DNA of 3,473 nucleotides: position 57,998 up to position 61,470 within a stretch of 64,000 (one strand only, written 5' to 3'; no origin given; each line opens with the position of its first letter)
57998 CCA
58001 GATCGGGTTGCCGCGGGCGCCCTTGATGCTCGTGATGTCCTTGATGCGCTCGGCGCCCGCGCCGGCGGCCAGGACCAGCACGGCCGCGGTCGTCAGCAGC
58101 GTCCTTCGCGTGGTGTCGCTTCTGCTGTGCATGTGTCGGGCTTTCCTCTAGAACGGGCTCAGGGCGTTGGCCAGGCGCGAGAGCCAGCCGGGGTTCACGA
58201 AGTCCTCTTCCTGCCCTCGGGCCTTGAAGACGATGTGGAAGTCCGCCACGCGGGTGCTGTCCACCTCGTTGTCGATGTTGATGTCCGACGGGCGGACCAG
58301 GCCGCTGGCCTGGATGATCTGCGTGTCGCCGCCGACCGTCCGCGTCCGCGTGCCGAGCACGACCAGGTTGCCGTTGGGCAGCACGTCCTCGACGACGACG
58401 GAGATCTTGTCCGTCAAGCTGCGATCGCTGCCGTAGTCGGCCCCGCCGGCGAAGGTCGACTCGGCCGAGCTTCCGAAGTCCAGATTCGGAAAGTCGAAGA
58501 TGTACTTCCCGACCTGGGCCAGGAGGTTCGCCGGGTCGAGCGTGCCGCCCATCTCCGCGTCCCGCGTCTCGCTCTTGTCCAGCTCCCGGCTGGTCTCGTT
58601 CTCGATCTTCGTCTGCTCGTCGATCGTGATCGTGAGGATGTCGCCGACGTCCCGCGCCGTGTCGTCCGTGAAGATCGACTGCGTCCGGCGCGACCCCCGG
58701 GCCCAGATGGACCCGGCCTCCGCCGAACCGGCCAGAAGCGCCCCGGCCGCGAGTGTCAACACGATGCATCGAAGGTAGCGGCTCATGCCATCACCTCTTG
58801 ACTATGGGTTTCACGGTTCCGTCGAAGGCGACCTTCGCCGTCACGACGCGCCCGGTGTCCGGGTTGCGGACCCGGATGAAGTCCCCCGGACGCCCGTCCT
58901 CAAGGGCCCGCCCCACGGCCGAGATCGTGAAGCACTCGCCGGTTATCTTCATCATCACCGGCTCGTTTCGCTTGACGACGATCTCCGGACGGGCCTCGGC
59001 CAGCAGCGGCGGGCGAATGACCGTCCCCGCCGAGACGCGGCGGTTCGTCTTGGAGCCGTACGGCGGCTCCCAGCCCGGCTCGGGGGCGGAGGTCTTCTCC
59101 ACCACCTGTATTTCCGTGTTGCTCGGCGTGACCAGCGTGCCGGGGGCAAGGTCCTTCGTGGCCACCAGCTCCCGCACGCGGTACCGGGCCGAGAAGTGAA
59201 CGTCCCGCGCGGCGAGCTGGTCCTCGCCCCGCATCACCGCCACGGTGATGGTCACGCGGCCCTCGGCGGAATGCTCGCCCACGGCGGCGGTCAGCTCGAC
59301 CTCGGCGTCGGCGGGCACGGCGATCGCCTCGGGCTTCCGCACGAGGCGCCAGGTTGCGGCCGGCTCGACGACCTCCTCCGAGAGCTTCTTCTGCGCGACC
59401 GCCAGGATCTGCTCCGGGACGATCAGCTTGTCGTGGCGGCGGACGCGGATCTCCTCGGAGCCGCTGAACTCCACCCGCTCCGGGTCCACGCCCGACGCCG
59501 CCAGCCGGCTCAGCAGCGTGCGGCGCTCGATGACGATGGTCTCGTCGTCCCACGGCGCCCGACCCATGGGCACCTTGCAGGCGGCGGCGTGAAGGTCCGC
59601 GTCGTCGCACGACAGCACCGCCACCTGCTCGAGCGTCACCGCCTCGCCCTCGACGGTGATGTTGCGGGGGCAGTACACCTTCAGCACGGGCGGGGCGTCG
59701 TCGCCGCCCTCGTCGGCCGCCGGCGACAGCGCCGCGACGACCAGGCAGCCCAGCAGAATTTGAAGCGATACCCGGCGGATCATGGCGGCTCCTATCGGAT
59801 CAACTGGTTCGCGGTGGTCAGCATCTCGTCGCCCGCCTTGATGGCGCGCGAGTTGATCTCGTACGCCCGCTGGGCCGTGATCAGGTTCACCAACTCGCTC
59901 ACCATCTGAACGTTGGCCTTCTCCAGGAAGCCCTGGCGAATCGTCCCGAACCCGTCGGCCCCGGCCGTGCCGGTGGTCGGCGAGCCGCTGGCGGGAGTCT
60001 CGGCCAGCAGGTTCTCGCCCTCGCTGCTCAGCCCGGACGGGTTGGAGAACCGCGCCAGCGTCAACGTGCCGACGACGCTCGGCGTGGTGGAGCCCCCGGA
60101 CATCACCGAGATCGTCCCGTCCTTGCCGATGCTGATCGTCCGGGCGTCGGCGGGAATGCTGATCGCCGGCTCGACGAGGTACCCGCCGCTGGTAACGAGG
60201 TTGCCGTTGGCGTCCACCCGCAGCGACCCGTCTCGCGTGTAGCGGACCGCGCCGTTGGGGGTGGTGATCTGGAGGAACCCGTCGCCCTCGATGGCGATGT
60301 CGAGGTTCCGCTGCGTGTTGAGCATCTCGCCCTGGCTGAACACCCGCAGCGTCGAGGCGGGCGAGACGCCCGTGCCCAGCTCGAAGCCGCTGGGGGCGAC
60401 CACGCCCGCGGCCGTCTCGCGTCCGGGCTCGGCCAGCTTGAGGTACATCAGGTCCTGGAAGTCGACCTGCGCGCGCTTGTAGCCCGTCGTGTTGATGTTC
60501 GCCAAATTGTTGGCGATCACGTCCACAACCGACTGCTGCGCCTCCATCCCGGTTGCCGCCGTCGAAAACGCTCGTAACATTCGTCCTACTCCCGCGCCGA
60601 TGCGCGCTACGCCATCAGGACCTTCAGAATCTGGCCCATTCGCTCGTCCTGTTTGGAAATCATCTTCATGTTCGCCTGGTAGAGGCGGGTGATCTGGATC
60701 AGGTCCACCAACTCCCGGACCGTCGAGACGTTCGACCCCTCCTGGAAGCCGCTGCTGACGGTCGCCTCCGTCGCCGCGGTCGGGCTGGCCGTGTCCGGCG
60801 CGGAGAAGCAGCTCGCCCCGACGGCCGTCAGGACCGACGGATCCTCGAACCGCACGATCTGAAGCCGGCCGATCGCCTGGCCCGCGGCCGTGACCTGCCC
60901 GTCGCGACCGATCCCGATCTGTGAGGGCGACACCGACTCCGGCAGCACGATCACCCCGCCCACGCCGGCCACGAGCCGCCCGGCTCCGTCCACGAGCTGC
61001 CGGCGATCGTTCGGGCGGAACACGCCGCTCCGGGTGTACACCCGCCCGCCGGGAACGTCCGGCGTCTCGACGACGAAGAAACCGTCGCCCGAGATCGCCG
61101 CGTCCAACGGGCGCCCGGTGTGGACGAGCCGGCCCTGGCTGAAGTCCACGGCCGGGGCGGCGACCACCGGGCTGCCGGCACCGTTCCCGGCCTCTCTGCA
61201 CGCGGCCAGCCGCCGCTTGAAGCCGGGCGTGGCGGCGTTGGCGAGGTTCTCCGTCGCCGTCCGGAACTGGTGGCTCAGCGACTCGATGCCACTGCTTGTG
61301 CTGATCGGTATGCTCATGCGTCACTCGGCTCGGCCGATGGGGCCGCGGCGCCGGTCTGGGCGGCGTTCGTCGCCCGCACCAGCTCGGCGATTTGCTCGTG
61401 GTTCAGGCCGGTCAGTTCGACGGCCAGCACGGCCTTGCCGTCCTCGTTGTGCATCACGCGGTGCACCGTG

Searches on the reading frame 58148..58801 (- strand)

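Call 8: search_protein_families(library=pfam, proteins=[window:58148-58801:-], max_evalue=0.01)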
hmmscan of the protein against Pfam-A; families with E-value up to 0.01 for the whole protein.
window:58148-58801:- (217 aa): 1 family
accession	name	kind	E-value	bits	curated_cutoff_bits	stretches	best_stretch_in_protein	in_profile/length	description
PF02107.21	FlgH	-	1.8e-43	148.6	27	1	27-216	2-172/172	Flagellar L-ring protein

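Call 9: search_protein_families(library=ncbifam, proteins=[window:58148-58801:-], max_evalue=0.01)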
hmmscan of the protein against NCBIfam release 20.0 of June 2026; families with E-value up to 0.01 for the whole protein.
window:58148-58801:- (217 aa): 13 families
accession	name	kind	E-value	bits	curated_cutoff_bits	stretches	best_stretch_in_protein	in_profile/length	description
NF001301.1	PRK00249.1-1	equivalog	4e-40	137.8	280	1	38-211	53-222/224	flagellar basal body L-ring protein FlgH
NF001304.0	PRK00249.1-4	equivalog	2.2e-32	112.5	247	1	26-216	45-227/228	flagellar basal body L-ring protein FlgH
NF001302.0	PRK00249.1-2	equivalog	2.4e-29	102.6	410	1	27-212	81-257/260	flagellar basal body L-ring protein FlgH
NF001303.0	PRK00249.1-3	equivalog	7.2e-29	100.9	288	1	26-217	48-238/238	flagellar basal body L-ring protein FlgH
NF009338.1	PRK12698.1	equivalog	7.9e-29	101.1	303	1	28-212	38-212/218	flagellar basal body L-ring protein FlgH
NF009336.0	PRK12696.1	equivalog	1.1e-27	97.1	303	1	28-217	46-238/238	flagellar basal body L-ring protein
NF001305.1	PRK00249.1-5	equivalog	1.6e-27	96.7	255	1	26-217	53-239/239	flagellar basal body L-ring protein FlgH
NF009339.0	PRK12699.1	equivalog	3.4e-26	92.1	375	1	34-217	72-246/246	flagellar basal body L-ring protein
NF009337.1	PRK12697.1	equivalog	1.6e-24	86.5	380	1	26-217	35-215/215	flagellar basal body L-ring protein FlgH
NF009072.1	PRK12407.1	equivalog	3.1e-23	82.6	323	1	27-212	43-214/220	flagellar basal body L-ring protein FlgH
NF009340.0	PRK12700.1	equivalog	8.6e-21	74.4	414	1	28-217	49-230/230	flagellar basal body L-ring protein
NF009429.1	PRK12788.1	equivalog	1.7e-18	66.9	380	1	40-217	62-231/231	flagellar basal body L-ring protein FlgH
NF009341.0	PRK12701.1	equivalog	2.3e-18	66.9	480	1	37-210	56-222/230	flagellar basal body L-ring protein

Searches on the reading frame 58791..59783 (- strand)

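Call 12: search_protein_families(library=pfam, proteins=[window:58791-59783:-], max_evalue=0.001)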
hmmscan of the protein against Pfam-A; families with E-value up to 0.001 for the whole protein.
window:58791-59783:- (330 aa): 2 families
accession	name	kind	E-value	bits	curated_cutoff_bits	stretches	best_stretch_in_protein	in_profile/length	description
PF13144.11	ChapFlgA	-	1.2e-21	77.4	23.8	1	206-325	4-121/122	Chaperone for flagella basal body P-ring formation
PF08666.17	SAF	-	0.00013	22.9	21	1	206-261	4-62/63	SAF domain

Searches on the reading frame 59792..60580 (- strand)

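Call 12: search_protein_families(library=pfam, proteins=[window:59792-60580:-], max_evalue=0.001)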
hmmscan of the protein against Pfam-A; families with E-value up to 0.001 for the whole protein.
window:59792-60580:- (262 aa): 3 families
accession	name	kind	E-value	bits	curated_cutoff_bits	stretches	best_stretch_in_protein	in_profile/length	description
PF22692.1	LlgE_F_G_D1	-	7.1e-26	90.6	27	1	96-159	1-64/64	Flagellar hook protein FlgE/F/G D1 domain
PF06429.18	Flg_bbr_C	-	5.5e-20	71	23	1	215-260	1-46/46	Flagellar basal body rod FlgEFG protein C-terminal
PF00460.25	Flg_bb_rod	-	1.8e-11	44.2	20.7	1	7-35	3-31/31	Flagella basal body rod protein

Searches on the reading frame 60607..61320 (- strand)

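Call 8: search_protein_families(library=pfam, proteins=[window:60607-61320:-], max_evalue=0.01)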
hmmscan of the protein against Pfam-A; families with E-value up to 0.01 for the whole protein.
window:60607-61320:- (237 aa): 2 families
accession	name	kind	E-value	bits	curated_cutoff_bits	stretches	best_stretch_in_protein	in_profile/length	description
PF06429.18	Flg_bbr_C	-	7.5e-16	57.8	23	1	190-233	2-45/46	Flagellar basal body rod FlgEFG protein C-terminal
PF22692.1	LlgE_F_G_D1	-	4.4e-13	49.6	27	1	75-145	1-64/64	Flagellar hook protein FlgE/F/G D1 domain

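Call 9: search_protein_families(library=ncbifam, proteins=[window:60607-61320:-], max_evalue=0.01)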
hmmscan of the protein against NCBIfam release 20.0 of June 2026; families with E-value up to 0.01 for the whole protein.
window:60607-61320:- (237 aa): 25 families
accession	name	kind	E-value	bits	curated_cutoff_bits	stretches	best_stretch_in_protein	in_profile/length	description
TIGR03506.1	FlgEFG_subfam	subfamily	1.4e-46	159.9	70.25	2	9-117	7-121/351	flagellar hook-basal body complex protein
TIGR02490.1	flgF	equivalog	1.2e-45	155.7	178.5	1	8-215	4-218/218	flagellar basal-body rod protein FlgF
NF009332.0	PRK12690.1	equivalog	6.2e-40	137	288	1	13-236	13-237/239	flagellar hook-basal body complex protein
NF009280.2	PRK12640.1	subfamily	1.2e-37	129.8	210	1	12-232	12-240/246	flagellar basal body rod protein FlgF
NF009331.1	PRK12689.1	equivalog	3.3e-36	124.7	347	1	56-230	69-243/252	flagellar basal-body rod protein FlgF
TIGR02488.1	flgG_G_neg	equivalog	5.3e-35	121.2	252.75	1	47-232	67-256/259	flagellar basal-body rod protein FlgG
NF005286.1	PRK06803.1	equivalog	7.5e-28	97.8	467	2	2-119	1-118/402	flagellar hook protein FlgE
NF004238.1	PRK05682.1-1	equivalog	9.9e-28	97.5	400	2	10-119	8-123/414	flagellar hook protein FlgE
NF009282.1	PRK12642.1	equivalog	4.8e-27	94.8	242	1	10-235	10-237/239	flagellar basal-body rod protein FlgF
NF009456.0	PRK12816.1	equivalog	9.1e-27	94.3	416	1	53-230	74-258/264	flagellar basal body rod protein FlgG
NF009278.1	PRK12636.1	equivalog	1.3e-23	83.9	350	1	47-229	68-256/263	flagellar basal body rod protein FlgG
NF004240.1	PRK05682.1-4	equivalog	4.5e-21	75.7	472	2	9-118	7-126/443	flagellar hook protein FlgE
NF004241.1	PRK05682.1-5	equivalog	1.9e-20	73.4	469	2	49-119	70-137/446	flagellar hook protein FlgE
NF004242.0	PRK05682.2-1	equivalog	7.4e-20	71.1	365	2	9-119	11-129/422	flagellar hook protein FlgE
NF004243.1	PRK05682.2-2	equivalog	3.2e-16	59.4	801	1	8-119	10-126/420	flagellar hook protein FlgE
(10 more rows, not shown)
